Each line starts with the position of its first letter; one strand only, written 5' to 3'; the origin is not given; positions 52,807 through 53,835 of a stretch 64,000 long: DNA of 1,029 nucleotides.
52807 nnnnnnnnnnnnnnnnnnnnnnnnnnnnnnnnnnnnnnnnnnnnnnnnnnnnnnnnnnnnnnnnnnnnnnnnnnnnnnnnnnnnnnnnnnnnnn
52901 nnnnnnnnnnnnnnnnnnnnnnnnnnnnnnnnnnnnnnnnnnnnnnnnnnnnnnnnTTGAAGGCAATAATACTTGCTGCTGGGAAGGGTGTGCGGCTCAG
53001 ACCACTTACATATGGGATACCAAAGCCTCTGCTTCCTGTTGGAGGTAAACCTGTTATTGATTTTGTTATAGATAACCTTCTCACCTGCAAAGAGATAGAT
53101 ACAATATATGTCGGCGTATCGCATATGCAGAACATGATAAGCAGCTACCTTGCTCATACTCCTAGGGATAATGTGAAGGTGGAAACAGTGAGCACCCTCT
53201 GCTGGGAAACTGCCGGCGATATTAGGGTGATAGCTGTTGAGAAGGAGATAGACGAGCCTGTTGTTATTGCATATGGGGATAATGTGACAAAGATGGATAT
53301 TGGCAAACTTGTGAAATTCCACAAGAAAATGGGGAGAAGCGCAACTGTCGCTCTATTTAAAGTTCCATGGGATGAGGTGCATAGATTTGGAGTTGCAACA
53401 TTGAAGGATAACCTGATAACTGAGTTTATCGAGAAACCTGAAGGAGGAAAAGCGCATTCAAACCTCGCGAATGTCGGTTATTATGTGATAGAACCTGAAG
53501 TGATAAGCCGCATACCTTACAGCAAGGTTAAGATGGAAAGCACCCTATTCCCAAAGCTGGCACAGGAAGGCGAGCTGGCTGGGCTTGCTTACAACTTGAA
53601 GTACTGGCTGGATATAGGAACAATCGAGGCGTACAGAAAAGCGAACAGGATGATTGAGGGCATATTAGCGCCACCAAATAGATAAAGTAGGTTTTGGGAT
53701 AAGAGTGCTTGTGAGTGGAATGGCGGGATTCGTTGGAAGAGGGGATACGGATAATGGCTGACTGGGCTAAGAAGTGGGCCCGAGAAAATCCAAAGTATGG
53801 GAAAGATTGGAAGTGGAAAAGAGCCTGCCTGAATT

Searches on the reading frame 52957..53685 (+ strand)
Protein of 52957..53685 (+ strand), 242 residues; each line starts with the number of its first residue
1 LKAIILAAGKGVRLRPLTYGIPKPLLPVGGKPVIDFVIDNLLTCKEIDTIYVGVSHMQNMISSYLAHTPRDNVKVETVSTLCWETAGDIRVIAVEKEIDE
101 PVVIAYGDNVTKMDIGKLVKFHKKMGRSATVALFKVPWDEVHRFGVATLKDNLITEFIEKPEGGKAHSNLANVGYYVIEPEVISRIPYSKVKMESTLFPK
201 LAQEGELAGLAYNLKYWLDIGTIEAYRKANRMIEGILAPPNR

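Call 34: search_protein_families(library=pfam, proteins=[window:52957-53685:+], max_evalue=0.001)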
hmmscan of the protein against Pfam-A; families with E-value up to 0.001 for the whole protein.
window:52957-53685:+ (242 aa): 4 families
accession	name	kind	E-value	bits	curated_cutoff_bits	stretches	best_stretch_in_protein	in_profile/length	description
PF00483.29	NTP_transferase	-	3.2e-40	138.7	21.2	1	2-233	1-242/245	Nucleotidyl transferase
PF12804.13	NTP_transf_3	-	6.2e-09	36.7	27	1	3-68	1-58/160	MobA-like NTP transferase domain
PF01128.25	IspD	-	3.3e-05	24.2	27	1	2-66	2-64/221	2-C-methyl-D-erythritol 4-phosphate cytidylyltransferase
PF02348.25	CTP_transf_3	-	0.0009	19.5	22.6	0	23-57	16-50/217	Cytidylyltransferase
